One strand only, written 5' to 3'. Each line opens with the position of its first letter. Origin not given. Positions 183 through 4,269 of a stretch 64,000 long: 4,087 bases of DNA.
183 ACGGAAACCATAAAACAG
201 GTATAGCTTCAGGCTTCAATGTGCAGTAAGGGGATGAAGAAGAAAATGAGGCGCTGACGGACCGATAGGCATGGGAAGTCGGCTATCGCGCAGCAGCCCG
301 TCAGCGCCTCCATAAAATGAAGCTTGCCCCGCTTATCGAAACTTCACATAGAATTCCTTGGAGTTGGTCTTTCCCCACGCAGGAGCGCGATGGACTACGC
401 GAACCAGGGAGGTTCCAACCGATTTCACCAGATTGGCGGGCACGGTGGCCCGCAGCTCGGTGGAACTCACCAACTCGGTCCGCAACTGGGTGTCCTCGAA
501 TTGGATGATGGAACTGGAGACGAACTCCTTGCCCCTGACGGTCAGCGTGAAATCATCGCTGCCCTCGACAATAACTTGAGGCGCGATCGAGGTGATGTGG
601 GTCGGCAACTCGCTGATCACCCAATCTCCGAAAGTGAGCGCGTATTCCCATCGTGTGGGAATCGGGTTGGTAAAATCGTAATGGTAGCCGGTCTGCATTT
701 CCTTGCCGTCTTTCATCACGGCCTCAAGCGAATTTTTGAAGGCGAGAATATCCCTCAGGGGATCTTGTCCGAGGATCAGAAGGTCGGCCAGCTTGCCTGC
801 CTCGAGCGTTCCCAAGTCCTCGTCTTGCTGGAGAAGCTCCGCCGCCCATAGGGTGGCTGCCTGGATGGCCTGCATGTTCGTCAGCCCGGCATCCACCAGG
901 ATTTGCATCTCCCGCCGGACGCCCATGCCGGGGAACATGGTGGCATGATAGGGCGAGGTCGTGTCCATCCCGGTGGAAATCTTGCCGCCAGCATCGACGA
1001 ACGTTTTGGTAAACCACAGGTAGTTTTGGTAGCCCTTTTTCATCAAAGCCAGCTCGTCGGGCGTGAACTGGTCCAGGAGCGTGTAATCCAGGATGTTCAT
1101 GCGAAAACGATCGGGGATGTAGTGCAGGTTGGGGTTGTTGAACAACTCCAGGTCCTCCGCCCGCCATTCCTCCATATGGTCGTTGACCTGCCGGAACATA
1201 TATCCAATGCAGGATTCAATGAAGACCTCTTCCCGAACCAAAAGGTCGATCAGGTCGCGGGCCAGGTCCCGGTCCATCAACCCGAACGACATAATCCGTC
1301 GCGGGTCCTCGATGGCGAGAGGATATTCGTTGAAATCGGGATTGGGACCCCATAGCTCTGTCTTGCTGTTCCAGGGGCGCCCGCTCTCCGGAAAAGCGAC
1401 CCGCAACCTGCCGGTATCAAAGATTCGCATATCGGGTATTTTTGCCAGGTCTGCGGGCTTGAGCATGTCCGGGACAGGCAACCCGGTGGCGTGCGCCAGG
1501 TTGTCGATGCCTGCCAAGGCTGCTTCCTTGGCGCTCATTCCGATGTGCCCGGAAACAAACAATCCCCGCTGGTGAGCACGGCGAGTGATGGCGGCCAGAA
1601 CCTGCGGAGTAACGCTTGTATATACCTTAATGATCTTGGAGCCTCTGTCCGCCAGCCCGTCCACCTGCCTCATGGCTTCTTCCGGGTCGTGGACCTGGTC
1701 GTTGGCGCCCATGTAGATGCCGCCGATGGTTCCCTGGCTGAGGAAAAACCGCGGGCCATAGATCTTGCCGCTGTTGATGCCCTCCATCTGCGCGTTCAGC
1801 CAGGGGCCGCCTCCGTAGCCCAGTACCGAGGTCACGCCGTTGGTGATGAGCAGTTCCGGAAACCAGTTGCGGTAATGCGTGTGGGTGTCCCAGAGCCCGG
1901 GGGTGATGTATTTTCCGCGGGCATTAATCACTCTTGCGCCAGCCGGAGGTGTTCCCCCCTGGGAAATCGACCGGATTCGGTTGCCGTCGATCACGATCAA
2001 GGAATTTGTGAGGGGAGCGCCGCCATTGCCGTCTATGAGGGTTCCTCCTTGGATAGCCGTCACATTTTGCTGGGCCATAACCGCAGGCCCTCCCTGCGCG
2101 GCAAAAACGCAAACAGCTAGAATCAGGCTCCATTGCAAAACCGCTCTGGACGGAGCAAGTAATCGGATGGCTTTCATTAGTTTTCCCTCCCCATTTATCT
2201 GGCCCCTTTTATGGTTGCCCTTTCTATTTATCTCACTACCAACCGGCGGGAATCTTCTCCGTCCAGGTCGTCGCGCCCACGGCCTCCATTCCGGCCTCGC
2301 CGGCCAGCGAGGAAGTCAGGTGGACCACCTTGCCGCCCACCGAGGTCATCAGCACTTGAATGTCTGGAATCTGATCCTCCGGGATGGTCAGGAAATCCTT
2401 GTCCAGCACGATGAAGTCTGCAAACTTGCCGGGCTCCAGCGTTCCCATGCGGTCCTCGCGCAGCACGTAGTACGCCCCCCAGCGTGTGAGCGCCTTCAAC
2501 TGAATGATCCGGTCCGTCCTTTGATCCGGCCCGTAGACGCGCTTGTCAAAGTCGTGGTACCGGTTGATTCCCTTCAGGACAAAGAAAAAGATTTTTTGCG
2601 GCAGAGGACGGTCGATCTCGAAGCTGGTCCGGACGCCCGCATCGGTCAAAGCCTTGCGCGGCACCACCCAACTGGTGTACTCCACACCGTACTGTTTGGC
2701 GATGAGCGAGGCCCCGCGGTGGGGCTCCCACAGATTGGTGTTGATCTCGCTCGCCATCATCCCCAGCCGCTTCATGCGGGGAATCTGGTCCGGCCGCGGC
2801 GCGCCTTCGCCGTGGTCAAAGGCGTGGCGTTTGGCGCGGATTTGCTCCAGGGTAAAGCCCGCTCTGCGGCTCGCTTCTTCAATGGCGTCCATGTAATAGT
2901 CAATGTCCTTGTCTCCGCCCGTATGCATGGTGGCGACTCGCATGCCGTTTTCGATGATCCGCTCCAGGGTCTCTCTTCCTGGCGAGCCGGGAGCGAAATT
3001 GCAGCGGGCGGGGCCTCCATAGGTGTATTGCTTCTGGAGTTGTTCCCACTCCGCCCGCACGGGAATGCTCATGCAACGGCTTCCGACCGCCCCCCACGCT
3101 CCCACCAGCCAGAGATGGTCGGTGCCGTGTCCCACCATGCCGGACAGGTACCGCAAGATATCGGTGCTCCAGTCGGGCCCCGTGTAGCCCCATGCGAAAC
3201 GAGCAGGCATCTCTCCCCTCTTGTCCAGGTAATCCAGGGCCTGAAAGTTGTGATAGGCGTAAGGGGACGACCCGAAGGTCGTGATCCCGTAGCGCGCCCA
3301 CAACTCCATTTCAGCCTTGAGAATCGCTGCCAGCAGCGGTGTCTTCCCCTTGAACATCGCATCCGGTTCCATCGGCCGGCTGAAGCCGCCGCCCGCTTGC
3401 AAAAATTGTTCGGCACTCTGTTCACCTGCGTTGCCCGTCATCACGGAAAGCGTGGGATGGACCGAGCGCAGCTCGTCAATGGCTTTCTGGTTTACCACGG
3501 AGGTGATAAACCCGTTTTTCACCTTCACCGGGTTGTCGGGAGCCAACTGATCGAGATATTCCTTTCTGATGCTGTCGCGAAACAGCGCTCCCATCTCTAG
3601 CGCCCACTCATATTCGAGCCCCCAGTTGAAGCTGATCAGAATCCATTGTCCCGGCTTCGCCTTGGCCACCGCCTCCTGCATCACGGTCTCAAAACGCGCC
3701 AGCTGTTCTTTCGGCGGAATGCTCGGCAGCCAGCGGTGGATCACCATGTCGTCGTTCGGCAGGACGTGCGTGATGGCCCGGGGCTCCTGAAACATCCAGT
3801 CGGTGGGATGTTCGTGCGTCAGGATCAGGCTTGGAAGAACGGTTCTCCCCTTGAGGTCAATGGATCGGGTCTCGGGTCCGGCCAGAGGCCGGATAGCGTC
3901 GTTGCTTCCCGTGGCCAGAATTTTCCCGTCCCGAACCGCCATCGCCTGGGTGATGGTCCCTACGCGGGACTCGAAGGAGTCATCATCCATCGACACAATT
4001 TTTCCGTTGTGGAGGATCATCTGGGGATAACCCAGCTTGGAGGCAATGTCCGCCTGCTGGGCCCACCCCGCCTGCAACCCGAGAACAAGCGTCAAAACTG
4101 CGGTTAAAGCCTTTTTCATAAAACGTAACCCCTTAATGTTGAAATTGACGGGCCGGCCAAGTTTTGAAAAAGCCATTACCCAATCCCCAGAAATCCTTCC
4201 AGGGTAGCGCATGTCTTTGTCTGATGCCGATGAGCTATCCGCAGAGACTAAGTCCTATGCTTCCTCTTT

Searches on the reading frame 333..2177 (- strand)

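Call 6: search_protein_families(library=pfam, proteins=[window:333-2177:-])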
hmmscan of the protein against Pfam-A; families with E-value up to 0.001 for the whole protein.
window:333-2177:- (614 aa): 3 families
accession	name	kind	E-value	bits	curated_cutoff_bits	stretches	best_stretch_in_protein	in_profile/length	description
PF01979.26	Amidohydro_1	-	1.3e-15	57.9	25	1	395-493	240-344/345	Amidohydrolase family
PF07969.17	Amidohydro_3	-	1.5e-12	48.2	29.7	1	392-492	361-469/472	Amidohydrolase family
PF01833.30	TIG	-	8.7e-05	22.9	20.9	1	528-591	3-68/84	IPT/TIG domain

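Call 13: search_protein_families(library=ncbifam, proteins=[window:333-2177:-], max_evalue=0.001)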
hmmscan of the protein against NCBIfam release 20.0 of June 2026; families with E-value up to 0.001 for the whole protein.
window:333-2177:- (614 aa): 33 families (the best 25 are shown)
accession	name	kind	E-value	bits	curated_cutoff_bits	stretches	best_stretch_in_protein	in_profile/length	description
NF051886.1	XaaProDiPepCaul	equivalog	3.1e-31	108.8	500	2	394-492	304-395/398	Xaa-Pro dipeptidase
NF058597.1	CoaZ_rpt_PGGG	domain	2.4e-21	75.6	30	1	527-610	4-87/88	choice-of-anchor Z repeating domain-containing protein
NF006689.0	PRK09237.1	equivalog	2.5e-12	46.1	371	1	41-102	6-66/383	amidohydrolase/deacetylase family metallohydrolase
TIGR01224.1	hutI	equivalog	3.1e-12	46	298.15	2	430-490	312-374/377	imidazolonepropionase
NF009060.0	PRK12394.1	equivalog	9.7e-11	41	442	1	42-129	7-99/381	metallo-dependent hydrolase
NF006055.0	PRK08203.1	equivalog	1.7e-10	40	532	2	55-105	23-74/455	8-oxoguanine deaminase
NF006056.0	PRK08204.1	subfamily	3.4e-10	39.3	391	0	422-473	332-383/449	hypothetical protein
TIGR02967.1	guan_deamin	equivalog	1.8e-08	33.8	375.4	0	397-471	288-362/401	guanine deaminase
NF006679.0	PRK09228.1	subfamily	2.8e-08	33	351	0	400-471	316-387/433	guanine deaminase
TIGR00221.1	nagA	equivalog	4.2e-07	29.3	225.65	0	56-101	19-64/380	N-acetylglucosamine-6-phosphate deacetylase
NF005557.0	PRK07228.1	equivalog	1.3e-06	27.5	522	0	41-102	4-65/445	5'-deoxyadenosine deaminase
NF006560.0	PRK09061.1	subfamily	1.3e-06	27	340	1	33-119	21-105/517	amidohydrolase family protein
TIGR02318.1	phosphono_phnM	equivalog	1.7e-06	27.2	390.55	0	60-101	17-56/376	phosphonate metabolism protein PhnM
NF004995.0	PRK06380.1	subfamily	3.9e-06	26.1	567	0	42-101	5-62/418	metal-dependent hydrolase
NF006843.0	PRK09357.2-4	equivalog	8.4e-06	24.9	786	1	41-104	4-64/431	dihydroorotase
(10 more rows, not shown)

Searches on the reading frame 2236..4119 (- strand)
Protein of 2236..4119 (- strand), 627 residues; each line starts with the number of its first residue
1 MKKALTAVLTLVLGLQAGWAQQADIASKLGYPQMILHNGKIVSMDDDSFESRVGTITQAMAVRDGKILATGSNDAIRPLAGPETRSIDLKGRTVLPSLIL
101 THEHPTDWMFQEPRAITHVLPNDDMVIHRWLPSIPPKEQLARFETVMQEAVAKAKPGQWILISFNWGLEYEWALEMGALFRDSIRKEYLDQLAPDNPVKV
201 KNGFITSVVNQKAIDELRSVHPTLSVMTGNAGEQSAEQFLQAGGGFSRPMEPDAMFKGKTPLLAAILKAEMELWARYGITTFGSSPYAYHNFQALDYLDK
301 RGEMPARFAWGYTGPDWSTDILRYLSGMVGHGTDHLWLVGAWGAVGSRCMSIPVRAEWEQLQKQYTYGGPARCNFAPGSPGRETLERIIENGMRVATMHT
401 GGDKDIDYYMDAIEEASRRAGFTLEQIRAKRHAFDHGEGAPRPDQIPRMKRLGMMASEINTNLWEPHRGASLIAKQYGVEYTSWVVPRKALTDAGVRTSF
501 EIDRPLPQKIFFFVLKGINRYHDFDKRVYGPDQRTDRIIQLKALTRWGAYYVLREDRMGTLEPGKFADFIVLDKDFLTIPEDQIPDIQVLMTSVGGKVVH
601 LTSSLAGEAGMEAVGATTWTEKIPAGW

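Call 4: search_protein_families(library=pfam, proteins=[window:2236-4119:-])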
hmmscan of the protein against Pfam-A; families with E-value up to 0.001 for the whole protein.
window:2236-4119:- (627 aa): 2 families
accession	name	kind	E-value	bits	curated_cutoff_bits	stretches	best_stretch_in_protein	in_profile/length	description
PF07969.17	Amidohydro_3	-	6.1e-36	125.3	29.7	1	87-600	3-472/472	Amidohydrolase family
PF01979.26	Amidohydro_1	-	2e-05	24.4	25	1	541-599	287-345/345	Amidohydrolase family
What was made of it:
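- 2236..4119 (-): B1, same family but a third subfamily; not next to a transporter gene. Pfam E 6e-36 (call 4).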

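Call 13: search_protein_families(library=ncbifam, proteins=[window:2236-4119:-], max_evalue=0.001)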
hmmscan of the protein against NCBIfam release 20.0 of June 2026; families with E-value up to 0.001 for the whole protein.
window:2236-4119:- (627 aa): 10 families
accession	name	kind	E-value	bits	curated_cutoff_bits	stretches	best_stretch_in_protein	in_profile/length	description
NF006056.0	PRK08204.1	subfamily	2e-10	40.1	391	2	541-577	348-384/449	hypothetical protein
NF006055.0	PRK08203.1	equivalog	3.2e-07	29.2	532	0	34-110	7-76/455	8-oxoguanine deaminase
TIGR01224.1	hutI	equivalog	7.5e-06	25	298.15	0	58-105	4-49/377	imidazolonepropionase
NF051886.1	XaaProDiPepCaul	equivalog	1.6e-05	24.1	500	0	58-106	19-65/398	Xaa-Pro dipeptidase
NF005557.0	PRK07228.1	equivalog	1.8e-05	23.6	522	0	34-110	3-70/445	5'-deoxyadenosine deaminase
NF006679.0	PRK09228.1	subfamily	7.7e-05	21.6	351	0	544-575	357-388/433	guanine deaminase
NF005540.0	PRK07203.1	equivalog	9.6e-05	21.2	444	0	34-104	2-67/444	putative aminohydrolase SsnA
TIGR02967.1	guan_deamin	equivalog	0.00021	20.4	375.4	0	541-582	329-370/401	guanine deaminase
TIGR03314.1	Se_ssnA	subfamily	0.00039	19.4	455.5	0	34-104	1-66/441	putative selenium metabolism protein SsnA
NF006549.0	PRK09045.1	equivalog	0.00071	18.3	540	0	540-575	346-381/444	TRZ/ATZ family hydrolase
